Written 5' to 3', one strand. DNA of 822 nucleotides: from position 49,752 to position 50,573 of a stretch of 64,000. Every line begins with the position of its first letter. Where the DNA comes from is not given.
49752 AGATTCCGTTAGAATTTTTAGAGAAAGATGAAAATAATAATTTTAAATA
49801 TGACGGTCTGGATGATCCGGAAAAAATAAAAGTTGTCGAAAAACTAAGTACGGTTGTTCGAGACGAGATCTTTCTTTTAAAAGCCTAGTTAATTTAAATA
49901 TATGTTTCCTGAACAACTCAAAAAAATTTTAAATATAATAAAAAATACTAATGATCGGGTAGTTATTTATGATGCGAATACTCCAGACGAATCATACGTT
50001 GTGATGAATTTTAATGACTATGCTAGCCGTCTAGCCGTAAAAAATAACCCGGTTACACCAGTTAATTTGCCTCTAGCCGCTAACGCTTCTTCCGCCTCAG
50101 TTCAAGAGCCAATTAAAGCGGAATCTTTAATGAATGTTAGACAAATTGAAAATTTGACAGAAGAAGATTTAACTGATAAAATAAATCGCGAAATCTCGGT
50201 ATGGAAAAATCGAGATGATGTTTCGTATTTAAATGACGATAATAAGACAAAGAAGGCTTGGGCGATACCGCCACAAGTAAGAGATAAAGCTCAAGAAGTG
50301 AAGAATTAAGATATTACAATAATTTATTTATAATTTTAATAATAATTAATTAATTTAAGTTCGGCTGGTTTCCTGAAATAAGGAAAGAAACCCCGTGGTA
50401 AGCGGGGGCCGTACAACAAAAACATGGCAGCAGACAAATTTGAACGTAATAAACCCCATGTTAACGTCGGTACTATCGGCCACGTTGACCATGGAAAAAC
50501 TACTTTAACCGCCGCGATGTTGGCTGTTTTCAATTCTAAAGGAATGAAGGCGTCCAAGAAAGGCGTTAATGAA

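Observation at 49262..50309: Two unknown genes inserted inside the str operon between fusA and tuf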

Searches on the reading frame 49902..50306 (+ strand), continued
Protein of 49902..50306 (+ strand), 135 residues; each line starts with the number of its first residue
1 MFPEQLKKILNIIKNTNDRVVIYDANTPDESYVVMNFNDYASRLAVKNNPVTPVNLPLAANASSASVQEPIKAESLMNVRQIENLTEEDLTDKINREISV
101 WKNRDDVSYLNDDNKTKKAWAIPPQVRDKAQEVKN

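Call 71: search_protein_families(library=pfam, proteins=[P0034, P0025, P0084, P0162, P0192], max_evalue=1)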
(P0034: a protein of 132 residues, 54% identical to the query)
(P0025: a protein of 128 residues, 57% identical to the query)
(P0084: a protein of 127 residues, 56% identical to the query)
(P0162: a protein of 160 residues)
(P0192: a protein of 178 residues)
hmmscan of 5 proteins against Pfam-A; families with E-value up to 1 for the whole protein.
P0034 (132 aa): 2 families
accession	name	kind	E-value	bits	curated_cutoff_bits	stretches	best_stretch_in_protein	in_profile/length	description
PF02604.26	PhdYeFM_antitox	-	2.3e-05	24.5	29.8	1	4-59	11-63/74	Antitoxin Phd_YefM, type II toxin-antitoxin system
PF12695.13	Abhydrolase_5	-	0.12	12.6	27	1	31-117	37-125/164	Alpha/beta hydrolase family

P0025 (128 aa): 0 families

P0084 (127 aa): 2 families
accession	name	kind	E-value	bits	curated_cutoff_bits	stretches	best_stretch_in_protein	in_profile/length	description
PF00972.25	Flavi_NS5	-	0.058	12.4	25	1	68-124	8-64/451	Flavivirus RNA-directed RNA polymerase, fingers and palm domains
PF02604.26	PhdYeFM_antitox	-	0.077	13.2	29.8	1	5-52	12-56/74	Antitoxin Phd_YefM, type II toxin-antitoxin system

P0162 (160 aa): 0 families

P0192 (178 aa): 0 families

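Call 72: search_protein_families(library=phrogs, proteins=[window:49902-50306:+], max_evalue=0.1)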
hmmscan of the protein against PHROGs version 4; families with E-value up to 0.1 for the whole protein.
window:49902-50306:+ (135 aa): 2 families
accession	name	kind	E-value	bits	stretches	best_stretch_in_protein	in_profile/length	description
phrog_654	-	unknown function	0.0043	18.4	1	4-43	13-52/99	-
phrog_25680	-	unknown function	0.021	16.3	1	1-46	12-57/61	-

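Call 80: search_protein_families(library=pfam, proteins=[L072:1866-2498:+, L108:565-1161:+, L117:1226-1450:+, L117:978-1226:+, L132:1353-3356:+], max_evalue=0.001)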
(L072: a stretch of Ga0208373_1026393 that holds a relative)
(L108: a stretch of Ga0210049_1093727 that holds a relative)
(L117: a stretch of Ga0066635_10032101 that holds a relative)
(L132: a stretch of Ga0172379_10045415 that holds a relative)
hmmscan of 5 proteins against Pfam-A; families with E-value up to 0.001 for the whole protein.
L072:1866-2498:+ (211 aa): 1 family
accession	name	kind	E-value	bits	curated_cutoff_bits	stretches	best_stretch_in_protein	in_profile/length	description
PF02545.19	Maf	-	3e-64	216.6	27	1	21-204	1-187/187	Maf-like protein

L108:565-1161:+ (199 aa): 3 families
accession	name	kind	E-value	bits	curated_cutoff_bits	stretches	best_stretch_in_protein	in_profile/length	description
PF04977.20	DivIC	-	0.00015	22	28.9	1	5-63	21-72/80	Septum formation initiator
PF07407.17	Seadorna_VP6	-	0.00027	20.6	27.2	1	6-103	7-105/399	Seadornavirus VP6 protein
PF06005.17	ZapB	-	0.00073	20.4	31.5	0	9-56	19-66/71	Cell division protein ZapB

L117:1226-1450:+ (75 aa): 1 family
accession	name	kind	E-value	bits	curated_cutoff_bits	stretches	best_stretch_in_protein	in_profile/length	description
PF07927.17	HicA_toxin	-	5.4e-17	62.1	27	1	13-66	4-58/58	HicA toxin of bacterial toxin-antitoxin,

L117:978-1226:+ (83 aa): 2 families
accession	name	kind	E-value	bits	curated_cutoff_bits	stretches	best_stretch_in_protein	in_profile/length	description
PF15919.11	HicB_lk_antitox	-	7.3e-08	33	27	1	9-59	1-51/123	HicB_like antitoxin of bacterial toxin-antitoxin system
PF21748.3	UPF0150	-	0.00019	21.7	27.3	1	16-50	16-50/64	UPF0150-like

L132:1353-3356:+ (668 aa): 2 families
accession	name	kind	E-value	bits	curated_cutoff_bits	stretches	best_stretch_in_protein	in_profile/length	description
PF07705.17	CARDB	-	3.7e-11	43.6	22.7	1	417-521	1-99/101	CARDB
PF09471.16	Peptidase_M64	-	6.7e-05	22.6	26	0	282-342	142-200/302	IgA Peptidase M64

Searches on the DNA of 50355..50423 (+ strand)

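Call 51: build_rna_model(alignment_id=A3)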
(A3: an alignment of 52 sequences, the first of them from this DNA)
Model R1 built from alignment A3 (52 sequences, 102 columns); structure: RNAalifold consensus.
model positions 68; base pairs 13; branch points 1; effective number of sequences 3.71; information 0.826 bits per position. Calibrated on 0.2 Mb of random sequence (short: E-values are rough).
structure used (alignment columns):
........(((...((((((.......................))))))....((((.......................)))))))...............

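Call 57: search_with_rna_model(model_id=R1, sources=[window, L064, L066, L067, L068, L069, L070, L071, L073, L077, L079, L080, L081, L084, L085, L086, L087, L088, L093, L097, L098, L100, L101, L102, L103, L104, L105, L106, L107, L111, L112, L115, L116, L118, L119, L120, L125, L128, L131, L134, L135, L136, L137, L138, L139, L145], max_evalue=1)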
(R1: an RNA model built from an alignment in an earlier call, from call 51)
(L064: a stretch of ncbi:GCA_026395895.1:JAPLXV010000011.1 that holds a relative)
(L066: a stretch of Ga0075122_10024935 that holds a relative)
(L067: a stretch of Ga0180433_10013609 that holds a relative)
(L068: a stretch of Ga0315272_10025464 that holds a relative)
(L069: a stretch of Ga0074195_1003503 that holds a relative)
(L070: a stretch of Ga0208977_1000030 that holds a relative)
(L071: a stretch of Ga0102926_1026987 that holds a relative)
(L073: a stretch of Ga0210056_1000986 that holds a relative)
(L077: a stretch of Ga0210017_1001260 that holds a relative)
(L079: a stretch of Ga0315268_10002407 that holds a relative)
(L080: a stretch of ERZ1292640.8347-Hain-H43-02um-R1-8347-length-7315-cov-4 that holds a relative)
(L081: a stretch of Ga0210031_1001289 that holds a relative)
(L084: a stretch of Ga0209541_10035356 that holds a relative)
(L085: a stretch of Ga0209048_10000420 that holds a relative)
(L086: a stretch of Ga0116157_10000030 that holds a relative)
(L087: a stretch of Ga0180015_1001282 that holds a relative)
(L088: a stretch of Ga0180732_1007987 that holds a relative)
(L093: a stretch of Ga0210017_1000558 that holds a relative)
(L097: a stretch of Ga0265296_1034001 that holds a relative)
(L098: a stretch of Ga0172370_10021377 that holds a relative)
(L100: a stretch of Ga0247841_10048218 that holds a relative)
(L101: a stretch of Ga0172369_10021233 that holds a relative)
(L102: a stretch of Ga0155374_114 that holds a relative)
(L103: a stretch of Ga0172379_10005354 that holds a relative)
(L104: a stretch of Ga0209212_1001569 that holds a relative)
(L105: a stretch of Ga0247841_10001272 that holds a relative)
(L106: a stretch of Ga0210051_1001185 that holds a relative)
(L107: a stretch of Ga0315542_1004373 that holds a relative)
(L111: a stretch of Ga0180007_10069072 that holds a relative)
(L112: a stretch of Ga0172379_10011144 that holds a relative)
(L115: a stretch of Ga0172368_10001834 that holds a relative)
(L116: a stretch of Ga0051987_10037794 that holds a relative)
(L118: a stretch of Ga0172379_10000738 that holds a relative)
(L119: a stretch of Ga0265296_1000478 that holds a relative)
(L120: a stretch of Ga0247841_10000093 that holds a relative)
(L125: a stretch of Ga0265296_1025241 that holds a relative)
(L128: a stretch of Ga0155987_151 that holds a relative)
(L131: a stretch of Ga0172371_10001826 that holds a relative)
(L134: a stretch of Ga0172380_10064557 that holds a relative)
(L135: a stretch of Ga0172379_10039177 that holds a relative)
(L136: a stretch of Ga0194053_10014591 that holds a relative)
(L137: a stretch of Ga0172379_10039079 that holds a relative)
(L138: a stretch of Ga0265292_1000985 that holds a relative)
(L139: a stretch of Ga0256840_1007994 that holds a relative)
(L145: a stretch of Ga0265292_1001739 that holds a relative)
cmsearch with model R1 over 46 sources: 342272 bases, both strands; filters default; matches with E-value up to 1: 41.
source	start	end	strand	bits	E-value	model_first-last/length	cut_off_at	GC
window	50355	50423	+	86.1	1.4e-23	1-68/68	no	0.48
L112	2315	2390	+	43.5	4.1e-10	1-68/68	no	0.54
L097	991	1052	+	40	5.2e-09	1-68/68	no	0.48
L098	3783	3865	+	36.1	8.9e-08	1-68/68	no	0.47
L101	1365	1447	+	36.1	8.9e-08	1-68/68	no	0.47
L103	1730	1815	+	36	9.7e-08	1-68/68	no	0.45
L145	4625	4704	+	34.4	3.1e-07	1-68/68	no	0.4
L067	1043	1151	+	33.9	4.4e-07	1-68/68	no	0.39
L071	806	877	+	33.1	7.9e-07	1-68/68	no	0.36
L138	4605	4684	+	33.1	8.2e-07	1-68/68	no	0.4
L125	1002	1081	+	33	8.6e-07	1-68/68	no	0.39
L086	4558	4617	+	32.6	1.2e-06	1-68/68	no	0.4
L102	1446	1516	+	32.2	1.6e-06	1-68/68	no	0.39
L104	4813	4883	+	32.2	1.6e-06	1-68/68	no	0.39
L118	4431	4502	+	31.4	2.7e-06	1-68/68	no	0.44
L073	4494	4598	+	30.6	4.9e-06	1-68/68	no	0.5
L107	4593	4688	+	29.2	1.4e-05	1-68/68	no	0.4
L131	4426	4496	+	28.6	2.1e-05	1-68/68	no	0.42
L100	642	711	+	28.5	2.3e-05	1-68/68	no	0.41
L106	4494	4573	+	28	3.3e-05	1-68/68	no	0.38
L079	4457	4604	+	28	3.4e-05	1-68/68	no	0.32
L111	773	862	+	27.8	4e-05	1-68/68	no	0.38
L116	547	636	+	27.1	6.5e-05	1-68/68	no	0.4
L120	4564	4645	+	26.1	0.00013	1-68/68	no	0.41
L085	4538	4620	+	25.5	0.0002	1-68/68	no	0.45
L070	4536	4631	+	25.5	0.00021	1-68/68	no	0.51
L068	544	621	+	25.2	0.00025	1-68/68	no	0.44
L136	2044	2124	+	24.9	0.00032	1-68/68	no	0.43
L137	2911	2991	+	24.9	0.00032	1-68/68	no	0.43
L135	2075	2154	+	24.5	0.00042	1-68/68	no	0.44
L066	2668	2750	+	24.1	0.00056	1-68/68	no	0.49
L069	4506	4576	+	21.7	0.0034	1-68/68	no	0.46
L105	4414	4495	+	21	0.0054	1-68/68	no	0.45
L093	4423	4485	+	20.4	0.0085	1-68/68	no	0.54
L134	1631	1720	+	18.4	0.037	1-68/68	no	0.42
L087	4454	4629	+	18.1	0.046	1-68/68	no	0.34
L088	821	996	+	18.1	0.046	1-68/68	no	0.34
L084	5051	5134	+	15.4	0.33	1-68/68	no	0.4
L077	3058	3206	+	15.1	0.41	1-68/68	no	0.34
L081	4682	4830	+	15.1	0.41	1-68/68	no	0.34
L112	105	196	-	14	0.92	1-68/68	no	0.3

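Call 59: search_with_rna_model(model_id=R1, sources=[window, L002, L003, L004, L006, L007, L008, L011, L012, L013, L014, L015, L016, L017, L018, L020, L021, L022, L023, L024, L025, L026, L028, L029, L030, L032, L033, L034, L035, L036, L037, L038, L039, L040, L041, L043, L044, L046, L047, L048, L050, L051, L053, L054, L055, L056, L057, L059, L060, L061, L062, L063, L066, L067, L068, L069, L070, L071, L073, L079, L085, L086, L093, L097, L098, L100, L102, L103, L105, L106, L107, L111, L112, L116, L118, L120, L125, L131, L134, L135, L136, L138, L145, L139, L115, L119, L128, L075, L078, L089, L090, L092, L096, L123, L124, L126, L133, L140, L143, L144], max_evalue=0.01, make_alignment=true)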
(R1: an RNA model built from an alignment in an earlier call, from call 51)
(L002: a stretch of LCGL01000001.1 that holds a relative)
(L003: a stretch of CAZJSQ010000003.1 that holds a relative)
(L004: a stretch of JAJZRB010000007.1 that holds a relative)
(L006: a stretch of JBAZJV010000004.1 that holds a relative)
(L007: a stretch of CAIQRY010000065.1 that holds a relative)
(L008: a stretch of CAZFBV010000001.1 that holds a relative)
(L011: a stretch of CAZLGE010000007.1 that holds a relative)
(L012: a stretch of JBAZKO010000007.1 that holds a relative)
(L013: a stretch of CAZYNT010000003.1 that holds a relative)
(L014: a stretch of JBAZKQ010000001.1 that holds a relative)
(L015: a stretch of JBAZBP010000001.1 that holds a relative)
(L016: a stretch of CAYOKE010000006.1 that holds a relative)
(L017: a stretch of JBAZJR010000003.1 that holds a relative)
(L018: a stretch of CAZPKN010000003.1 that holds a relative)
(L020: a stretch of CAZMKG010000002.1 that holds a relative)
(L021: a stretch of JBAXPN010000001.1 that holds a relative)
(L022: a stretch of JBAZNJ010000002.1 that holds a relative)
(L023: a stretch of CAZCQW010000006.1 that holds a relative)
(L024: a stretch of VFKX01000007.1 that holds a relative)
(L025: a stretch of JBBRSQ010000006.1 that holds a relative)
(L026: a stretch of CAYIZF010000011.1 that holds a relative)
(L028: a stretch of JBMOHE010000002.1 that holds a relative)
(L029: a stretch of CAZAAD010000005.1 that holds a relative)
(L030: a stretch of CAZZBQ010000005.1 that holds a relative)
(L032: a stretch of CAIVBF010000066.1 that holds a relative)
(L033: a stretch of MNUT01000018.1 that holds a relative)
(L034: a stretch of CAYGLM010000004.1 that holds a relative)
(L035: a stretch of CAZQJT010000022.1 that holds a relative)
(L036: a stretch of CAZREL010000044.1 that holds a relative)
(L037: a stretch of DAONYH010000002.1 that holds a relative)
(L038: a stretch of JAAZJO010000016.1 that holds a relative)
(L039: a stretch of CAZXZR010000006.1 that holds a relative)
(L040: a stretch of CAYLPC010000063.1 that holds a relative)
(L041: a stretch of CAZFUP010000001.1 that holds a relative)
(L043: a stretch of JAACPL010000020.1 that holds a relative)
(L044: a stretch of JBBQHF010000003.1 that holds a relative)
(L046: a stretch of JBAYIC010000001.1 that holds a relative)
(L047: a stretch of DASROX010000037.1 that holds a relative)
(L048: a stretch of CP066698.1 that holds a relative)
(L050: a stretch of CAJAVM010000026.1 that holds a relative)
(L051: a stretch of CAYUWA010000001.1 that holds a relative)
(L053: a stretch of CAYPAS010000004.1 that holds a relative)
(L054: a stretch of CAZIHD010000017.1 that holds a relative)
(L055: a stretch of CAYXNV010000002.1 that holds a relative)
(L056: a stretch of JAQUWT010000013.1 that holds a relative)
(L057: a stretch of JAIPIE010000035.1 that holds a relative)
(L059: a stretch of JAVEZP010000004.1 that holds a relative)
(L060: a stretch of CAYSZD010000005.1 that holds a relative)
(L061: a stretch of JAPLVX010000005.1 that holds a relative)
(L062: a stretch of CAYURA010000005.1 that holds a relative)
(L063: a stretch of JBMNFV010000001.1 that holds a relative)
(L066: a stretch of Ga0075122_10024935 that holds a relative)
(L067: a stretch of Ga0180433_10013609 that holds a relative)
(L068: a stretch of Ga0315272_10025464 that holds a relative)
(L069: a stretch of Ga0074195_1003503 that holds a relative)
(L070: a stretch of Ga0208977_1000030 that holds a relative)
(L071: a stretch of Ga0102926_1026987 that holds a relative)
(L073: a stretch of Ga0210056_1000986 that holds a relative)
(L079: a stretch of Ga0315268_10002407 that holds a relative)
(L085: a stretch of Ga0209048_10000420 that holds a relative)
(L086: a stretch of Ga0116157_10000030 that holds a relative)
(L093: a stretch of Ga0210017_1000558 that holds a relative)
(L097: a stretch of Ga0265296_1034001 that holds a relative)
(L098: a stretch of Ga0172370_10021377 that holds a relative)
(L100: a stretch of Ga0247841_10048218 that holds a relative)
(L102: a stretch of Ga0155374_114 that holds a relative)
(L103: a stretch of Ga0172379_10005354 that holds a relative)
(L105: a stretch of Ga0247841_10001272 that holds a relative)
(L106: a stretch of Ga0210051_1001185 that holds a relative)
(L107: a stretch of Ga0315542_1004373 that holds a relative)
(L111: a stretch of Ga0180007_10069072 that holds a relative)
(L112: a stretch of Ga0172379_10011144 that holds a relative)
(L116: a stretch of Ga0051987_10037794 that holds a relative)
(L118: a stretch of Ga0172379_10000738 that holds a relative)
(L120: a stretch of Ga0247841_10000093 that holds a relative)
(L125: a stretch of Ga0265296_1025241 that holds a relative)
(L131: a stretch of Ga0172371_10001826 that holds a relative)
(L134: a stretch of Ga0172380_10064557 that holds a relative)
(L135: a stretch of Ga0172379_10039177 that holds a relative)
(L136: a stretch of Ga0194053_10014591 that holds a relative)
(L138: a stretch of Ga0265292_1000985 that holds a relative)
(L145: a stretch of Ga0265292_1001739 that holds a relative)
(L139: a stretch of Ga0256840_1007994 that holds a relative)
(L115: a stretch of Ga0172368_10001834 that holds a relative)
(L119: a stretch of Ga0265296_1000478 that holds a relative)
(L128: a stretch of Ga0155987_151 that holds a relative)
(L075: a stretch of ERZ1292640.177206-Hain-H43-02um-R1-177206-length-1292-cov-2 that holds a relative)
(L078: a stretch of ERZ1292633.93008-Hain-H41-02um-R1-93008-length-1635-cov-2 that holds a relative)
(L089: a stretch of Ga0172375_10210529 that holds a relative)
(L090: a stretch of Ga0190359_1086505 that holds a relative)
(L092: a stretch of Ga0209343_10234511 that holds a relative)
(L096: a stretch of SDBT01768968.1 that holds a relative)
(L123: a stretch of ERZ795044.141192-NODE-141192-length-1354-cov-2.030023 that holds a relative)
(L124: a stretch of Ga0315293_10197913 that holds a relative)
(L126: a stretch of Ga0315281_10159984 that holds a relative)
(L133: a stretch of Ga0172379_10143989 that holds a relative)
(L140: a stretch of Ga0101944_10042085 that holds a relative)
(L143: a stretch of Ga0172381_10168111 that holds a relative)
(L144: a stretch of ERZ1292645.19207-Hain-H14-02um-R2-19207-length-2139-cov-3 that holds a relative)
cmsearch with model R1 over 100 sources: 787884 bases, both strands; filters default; matches with E-value up to 0.01: 88.
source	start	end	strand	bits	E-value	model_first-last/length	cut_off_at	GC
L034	5473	5539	+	88.6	5.1e-24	1-68/68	no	0.45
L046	5367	5435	+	88.3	6.1e-24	1-68/68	no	0.43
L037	5410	5476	+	87.7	9.5e-24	1-68/68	no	0.46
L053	5456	5521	+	87.7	9.5e-24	1-68/68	no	0.44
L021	5417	5483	+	87.6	1.1e-23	1-68/68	no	0.42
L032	5518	5585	+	86.7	2e-23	1-68/68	no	0.47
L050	5368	5434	+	86.3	2.7e-23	1-68/68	no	0.48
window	50355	50423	+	86.1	3.2e-23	1-68/68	no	0.48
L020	5418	5484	+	85.7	4.1e-23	1-68/68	no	0.45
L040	2028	2094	+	84.9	7.6e-23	1-68/68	no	0.42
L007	5410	5477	+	84.8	8.2e-23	1-68/68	no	0.47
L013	5418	5483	+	84.2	1.2e-22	1-68/68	no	0.48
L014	5434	5499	+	83.8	1.7e-22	1-68/68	no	0.42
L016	5415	5482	+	83.1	2.7e-22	1-68/68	no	0.51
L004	5415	5482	+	83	3e-22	1-68/68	no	0.44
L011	5438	5506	+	82.5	4.2e-22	1-68/68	no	0.39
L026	5413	5480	+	82.3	4.9e-22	1-68/68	no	0.44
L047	5393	5461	+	82.1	5.9e-22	1-68/68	no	0.46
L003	5497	5566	+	81.9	6.8e-22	1-68/68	no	0.47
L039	4676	4744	+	81.3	1.1e-21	1-68/68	no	0.51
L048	5393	5461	+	80.6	1.7e-21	1-68/68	no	0.42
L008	5438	5510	+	79.8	3e-21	1-68/68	no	0.48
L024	5466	5536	+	79.8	3e-21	1-68/68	no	0.49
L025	5441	5505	+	79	5.3e-21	1-68/68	no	0.45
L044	5366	5433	+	78.2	9.9e-21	1-68/68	no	0.41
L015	5416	5482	+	76.9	2.6e-20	1-68/68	no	0.42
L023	5414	5475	+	76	5.1e-20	1-68/68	no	0.47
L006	5403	5485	+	74.6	1.4e-19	1-68/68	no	0.47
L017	5429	5510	+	74.5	1.4e-19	1-68/68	no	0.49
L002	5383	5464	+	73.4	3.2e-19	1-68/68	no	0.5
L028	5418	5479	+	73.4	3.3e-19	1-68/68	no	0.47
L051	5428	5497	+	73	4.3e-19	1-68/68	no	0.46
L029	5437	5519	+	72.7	5.6e-19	1-68/68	no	0.48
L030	5450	5532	+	72.6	5.9e-19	1-68/68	no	0.52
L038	5387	5471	+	70.8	2.2e-18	1-68/68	no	0.42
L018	5449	5524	+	70.3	3.2e-18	1-68/68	no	0.43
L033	5415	5480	+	69.9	4.3e-18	1-68/68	no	0.44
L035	498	570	+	69.4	5.9e-18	1-68/68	no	0.42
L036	1648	1726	+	65.7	9.2e-17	1-68/68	no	0.41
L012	4161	4236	+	65.6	9.6e-17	1-68/68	no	0.46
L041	5418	5490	+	64.1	2.8e-16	1-68/68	no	0.42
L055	5705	5772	+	64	3.2e-16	1-68/68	no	0.43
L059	5385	5449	+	63.4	4.7e-16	1-68/68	no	0.43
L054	3094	3156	+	62.4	9.9e-16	1-68/68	no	0.44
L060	5353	5415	+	60.3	4.6e-15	1-68/68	no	0.43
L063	5425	5488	+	59.6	7.8e-15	1-68/68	no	0.5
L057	5356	5419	+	57.9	2.6e-14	1-68/68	no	0.42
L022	5480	5576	+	56.8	5.8e-14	1-68/68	no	0.48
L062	5361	5421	+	54.8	2.5e-13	1-68/68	no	0.48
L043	5415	5491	+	54.4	3.3e-13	1-68/68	no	0.43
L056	5352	5413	+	54.2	3.9e-13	1-68/68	no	0.44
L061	1787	1848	+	54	4.5e-13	1-68/68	no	0.45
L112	2315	2390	+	43.5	9.4e-10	1-68/68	no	0.54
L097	991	1052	+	40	1.2e-08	1-68/68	no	0.48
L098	3783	3865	+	36.1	2e-07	1-68/68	no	0.47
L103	1730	1815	+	36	2.2e-07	1-68/68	no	0.45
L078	1026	1111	+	35.5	3.2e-07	1-68/68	no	0.47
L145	4625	4704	+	34.4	7.2e-07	1-68/68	no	0.4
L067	1043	1151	+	33.9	1e-06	1-68/68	no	0.39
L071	806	877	+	33.1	1.8e-06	1-68/68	no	0.36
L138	4605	4684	+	33.1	1.9e-06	1-68/68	no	0.4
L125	1002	1081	+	33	2e-06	1-68/68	no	0.39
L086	4558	4617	+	32.6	2.7e-06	1-68/68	no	0.4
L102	1446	1516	+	32.2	3.6e-06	1-68/68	no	0.39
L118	4431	4502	+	31.4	6.2e-06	1-68/68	no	0.44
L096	723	804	+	30.9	9.2e-06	1-68/68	no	0.44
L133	924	1004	+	30.7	1.1e-05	1-68/68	no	0.46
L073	4494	4598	+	30.6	1.1e-05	1-68/68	no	0.5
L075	728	820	+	30.1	1.7e-05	1-68/68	no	0.45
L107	4593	4688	+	29.2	3.1e-05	1-68/68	no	0.4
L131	4426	4496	+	28.6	4.8e-05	1-68/68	no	0.42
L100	642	711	+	28.5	5.3e-05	1-68/68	no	0.41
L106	4494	4573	+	28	7.6e-05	1-68/68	no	0.38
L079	4457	4604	+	28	7.8e-05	1-68/68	no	0.32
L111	773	862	+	27.8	9.1e-05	1-68/68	no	0.38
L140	1892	2048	+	27.1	0.00015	1-68/68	no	0.38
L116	547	636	+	27.1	0.00015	1-68/68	no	0.4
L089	1104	1183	+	26.8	0.00018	1-68/68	no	0.46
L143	707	786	+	26.2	0.00029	1-68/68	no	0.41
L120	4564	4645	+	26.1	0.0003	1-68/68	no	0.41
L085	4538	4620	+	25.5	0.00047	1-68/68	no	0.45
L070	4536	4631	+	25.5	0.00048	1-68/68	no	0.51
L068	544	621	+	25.2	0.00058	1-68/68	no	0.44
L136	2044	2124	+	24.9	0.00074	1-68/68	no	0.43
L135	2075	2154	+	24.5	0.00096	1-68/68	no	0.44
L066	2668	2750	+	24.1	0.0013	1-68/68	no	0.49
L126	1794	1902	+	23.5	0.002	1-68/68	no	0.38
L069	4506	4576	+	21.7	0.0077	1-68/68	no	0.46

Alignment A6: 88 matches aligned to the model, 228 columns, each read 5' to 3' on its own strand. Consensus structure (alignment columns), stored with it:
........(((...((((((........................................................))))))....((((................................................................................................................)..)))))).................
